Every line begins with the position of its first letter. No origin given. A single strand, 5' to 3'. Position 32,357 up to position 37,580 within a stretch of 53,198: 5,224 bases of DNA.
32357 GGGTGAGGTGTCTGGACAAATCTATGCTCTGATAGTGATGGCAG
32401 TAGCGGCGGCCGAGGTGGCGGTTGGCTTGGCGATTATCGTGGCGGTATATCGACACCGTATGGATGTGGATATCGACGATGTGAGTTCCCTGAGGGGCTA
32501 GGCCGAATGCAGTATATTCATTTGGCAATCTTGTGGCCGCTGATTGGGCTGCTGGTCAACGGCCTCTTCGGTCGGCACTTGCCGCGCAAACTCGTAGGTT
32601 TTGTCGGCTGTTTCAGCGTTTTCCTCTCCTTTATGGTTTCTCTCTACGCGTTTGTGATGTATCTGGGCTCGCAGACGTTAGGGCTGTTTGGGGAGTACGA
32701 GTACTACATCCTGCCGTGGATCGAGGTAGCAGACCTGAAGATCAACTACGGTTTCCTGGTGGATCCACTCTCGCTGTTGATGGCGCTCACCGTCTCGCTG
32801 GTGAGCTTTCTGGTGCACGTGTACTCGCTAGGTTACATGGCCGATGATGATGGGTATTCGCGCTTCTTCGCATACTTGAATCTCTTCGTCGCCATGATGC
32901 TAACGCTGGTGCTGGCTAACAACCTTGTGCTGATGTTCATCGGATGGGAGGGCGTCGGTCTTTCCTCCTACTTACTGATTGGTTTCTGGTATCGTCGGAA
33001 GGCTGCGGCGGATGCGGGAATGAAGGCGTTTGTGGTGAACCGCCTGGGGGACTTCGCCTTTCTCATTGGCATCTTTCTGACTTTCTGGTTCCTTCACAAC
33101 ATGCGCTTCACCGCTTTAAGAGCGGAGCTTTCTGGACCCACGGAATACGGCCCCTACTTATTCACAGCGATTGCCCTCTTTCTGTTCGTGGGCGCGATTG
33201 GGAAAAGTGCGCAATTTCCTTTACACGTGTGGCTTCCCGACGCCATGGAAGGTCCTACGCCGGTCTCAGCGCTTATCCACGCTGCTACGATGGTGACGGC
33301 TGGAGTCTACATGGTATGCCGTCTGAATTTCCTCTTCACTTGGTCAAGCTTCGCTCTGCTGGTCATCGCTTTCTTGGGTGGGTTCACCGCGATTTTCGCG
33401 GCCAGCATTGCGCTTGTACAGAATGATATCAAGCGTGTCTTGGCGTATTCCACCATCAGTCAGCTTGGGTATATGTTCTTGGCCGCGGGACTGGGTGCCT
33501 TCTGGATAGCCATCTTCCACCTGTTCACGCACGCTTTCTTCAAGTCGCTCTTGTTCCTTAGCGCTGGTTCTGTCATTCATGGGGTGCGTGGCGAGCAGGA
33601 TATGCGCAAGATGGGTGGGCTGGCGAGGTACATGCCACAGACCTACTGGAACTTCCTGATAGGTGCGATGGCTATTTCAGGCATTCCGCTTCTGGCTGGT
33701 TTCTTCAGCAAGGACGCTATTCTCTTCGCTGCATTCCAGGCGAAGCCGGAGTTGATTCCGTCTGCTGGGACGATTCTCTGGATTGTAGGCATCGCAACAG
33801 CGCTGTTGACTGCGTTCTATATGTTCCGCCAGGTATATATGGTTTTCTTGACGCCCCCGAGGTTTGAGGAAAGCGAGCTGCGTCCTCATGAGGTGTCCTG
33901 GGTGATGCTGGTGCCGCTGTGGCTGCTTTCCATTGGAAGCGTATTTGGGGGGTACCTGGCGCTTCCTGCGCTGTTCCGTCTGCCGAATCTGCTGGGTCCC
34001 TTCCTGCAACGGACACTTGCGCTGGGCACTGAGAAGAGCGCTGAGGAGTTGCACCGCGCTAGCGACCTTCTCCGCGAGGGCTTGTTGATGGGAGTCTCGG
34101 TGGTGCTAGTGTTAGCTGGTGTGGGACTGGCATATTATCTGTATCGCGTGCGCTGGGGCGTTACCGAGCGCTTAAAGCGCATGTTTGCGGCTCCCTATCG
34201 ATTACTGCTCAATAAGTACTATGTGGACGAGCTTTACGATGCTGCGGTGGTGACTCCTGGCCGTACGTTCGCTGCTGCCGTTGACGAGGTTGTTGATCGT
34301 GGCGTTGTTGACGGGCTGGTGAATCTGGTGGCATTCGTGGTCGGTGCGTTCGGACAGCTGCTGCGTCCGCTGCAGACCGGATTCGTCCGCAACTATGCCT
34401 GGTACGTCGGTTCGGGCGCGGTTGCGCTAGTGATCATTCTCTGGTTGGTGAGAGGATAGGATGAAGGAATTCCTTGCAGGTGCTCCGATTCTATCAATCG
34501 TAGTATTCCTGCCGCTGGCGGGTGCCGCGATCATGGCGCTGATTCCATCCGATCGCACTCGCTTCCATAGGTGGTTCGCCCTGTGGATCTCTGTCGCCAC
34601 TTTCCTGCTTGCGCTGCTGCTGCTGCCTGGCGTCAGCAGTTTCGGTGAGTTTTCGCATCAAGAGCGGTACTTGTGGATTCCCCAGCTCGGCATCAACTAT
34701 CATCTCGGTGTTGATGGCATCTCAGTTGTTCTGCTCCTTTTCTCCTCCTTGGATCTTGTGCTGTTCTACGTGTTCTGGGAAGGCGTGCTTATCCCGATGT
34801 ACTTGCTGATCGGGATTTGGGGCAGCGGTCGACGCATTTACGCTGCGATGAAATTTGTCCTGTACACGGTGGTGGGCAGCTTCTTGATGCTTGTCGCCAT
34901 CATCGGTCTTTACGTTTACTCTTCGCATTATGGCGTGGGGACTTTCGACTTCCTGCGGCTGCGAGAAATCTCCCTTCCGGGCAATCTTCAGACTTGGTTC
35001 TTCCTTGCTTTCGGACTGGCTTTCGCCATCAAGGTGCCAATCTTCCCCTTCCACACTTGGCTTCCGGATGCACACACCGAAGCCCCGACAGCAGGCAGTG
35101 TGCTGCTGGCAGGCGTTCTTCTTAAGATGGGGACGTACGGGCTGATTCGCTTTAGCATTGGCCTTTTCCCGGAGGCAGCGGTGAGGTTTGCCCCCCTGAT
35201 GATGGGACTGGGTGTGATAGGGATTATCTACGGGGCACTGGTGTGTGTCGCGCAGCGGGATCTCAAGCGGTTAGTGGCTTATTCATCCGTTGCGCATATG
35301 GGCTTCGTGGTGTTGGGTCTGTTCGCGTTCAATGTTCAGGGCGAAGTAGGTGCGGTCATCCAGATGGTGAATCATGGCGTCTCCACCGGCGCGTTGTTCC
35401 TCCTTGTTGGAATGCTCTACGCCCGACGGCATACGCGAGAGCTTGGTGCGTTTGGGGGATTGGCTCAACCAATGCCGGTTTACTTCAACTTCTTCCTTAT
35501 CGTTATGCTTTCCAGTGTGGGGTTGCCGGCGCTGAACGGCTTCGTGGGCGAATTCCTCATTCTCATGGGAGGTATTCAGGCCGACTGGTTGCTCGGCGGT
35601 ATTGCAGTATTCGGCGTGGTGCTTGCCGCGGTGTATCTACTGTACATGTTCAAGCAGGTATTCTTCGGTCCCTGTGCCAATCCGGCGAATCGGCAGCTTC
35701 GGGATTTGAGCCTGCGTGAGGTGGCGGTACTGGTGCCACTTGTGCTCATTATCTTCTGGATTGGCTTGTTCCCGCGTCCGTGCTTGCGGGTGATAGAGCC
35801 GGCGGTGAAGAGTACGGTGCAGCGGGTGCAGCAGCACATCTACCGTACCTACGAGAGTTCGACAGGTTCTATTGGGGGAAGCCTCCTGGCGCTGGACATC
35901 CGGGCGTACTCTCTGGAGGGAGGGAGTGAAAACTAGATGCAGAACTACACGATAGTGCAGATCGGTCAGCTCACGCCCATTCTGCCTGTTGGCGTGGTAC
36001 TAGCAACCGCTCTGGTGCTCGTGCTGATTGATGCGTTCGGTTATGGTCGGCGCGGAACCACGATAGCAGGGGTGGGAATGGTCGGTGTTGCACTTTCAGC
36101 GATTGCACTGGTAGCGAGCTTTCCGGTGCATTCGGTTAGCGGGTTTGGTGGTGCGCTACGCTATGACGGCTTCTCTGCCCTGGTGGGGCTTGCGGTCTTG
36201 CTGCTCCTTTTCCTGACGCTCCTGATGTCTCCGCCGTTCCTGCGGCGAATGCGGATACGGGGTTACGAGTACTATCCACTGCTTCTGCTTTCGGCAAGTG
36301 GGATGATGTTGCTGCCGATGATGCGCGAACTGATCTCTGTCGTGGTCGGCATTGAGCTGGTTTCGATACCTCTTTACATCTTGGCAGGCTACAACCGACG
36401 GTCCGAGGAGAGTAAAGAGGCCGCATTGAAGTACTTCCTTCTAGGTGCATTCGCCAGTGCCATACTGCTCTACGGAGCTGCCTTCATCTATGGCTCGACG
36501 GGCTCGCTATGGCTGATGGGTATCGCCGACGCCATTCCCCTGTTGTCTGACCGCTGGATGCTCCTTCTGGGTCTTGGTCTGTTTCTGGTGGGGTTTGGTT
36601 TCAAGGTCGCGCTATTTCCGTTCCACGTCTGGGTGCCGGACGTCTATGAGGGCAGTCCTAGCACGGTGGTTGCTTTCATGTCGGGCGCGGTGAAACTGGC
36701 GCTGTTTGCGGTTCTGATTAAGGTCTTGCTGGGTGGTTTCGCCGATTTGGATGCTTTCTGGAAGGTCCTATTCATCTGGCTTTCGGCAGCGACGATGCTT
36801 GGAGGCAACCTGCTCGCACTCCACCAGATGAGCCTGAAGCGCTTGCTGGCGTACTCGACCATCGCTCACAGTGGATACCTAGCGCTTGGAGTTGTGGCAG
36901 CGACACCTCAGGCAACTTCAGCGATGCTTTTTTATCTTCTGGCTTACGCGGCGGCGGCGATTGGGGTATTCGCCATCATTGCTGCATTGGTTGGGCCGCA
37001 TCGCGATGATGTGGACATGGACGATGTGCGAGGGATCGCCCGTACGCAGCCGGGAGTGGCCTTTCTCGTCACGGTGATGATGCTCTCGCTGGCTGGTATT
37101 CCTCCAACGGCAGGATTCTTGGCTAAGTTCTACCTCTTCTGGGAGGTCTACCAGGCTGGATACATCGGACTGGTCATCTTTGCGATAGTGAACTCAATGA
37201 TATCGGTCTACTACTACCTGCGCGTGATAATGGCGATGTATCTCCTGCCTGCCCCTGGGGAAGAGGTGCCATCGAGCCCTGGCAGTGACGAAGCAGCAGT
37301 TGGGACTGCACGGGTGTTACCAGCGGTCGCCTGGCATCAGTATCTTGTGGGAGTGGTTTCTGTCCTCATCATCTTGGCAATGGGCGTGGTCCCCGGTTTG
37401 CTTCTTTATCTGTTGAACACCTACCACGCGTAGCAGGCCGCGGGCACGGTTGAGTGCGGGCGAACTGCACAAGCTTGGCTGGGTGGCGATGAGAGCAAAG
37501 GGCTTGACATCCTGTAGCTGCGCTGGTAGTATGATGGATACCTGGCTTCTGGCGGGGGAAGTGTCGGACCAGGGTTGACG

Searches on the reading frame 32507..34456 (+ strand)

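Call 47: search_protein_families(library=pfam, proteins=[window:32507-34456:+], max_evalue=0.00001)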
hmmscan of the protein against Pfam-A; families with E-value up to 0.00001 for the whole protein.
window:32507-34456:+ (650 aa): 2 families
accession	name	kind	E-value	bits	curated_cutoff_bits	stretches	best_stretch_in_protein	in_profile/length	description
PF00361.26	Proton_antipo_M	-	7.8e-86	288.3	21.5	1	137-422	1-288/294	NADH:quinone oxidoreductase/Mrp antiporter, TM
PF00662.26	Proton_antipo_N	-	3.1e-21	75.5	24.5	1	71-121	1-51/51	NADH-Ubiquinone oxidoreductase (complex I), chain 5 N-terminus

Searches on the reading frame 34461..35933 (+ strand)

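Call 47: search_protein_families(library=pfam, proteins=[window:34461-35933:+], max_evalue=0.00001)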
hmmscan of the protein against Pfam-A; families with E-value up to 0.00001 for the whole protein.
window:34461-35933:+ (491 aa): 1 family
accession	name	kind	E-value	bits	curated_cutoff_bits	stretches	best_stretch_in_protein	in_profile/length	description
PF00361.26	Proton_antipo_M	-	3.7e-79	266.4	21.5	1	96-388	1-293/294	NADH:quinone oxidoreductase/Mrp antiporter, TM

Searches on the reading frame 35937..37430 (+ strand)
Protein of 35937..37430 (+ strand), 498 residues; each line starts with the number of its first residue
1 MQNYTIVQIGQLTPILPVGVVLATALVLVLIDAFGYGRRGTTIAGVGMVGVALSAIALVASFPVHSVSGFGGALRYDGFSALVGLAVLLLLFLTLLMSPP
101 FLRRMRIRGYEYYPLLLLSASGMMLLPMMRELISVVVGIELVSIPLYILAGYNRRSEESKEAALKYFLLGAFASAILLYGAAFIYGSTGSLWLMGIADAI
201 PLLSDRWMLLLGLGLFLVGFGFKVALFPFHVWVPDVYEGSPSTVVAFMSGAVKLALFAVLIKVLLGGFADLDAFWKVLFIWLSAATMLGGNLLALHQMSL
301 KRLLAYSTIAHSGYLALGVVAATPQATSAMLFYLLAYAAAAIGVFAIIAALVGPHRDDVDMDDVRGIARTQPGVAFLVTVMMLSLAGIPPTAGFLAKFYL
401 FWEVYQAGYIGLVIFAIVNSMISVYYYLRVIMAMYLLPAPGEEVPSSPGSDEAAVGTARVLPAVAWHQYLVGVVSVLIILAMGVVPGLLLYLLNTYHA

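Call 47: search_protein_families(library=pfam, proteins=[window:35937-37430:+], max_evalue=0.00001)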
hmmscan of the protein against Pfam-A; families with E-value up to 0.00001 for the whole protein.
window:35937-37430:+ (498 aa): 1 family
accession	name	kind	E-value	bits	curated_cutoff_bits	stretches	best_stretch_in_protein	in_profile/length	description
PF00361.26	Proton_antipo_M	-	1.1e-74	251.8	21.5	1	131-423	3-294/294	NADH:quinone oxidoreductase/Mrp antiporter, TM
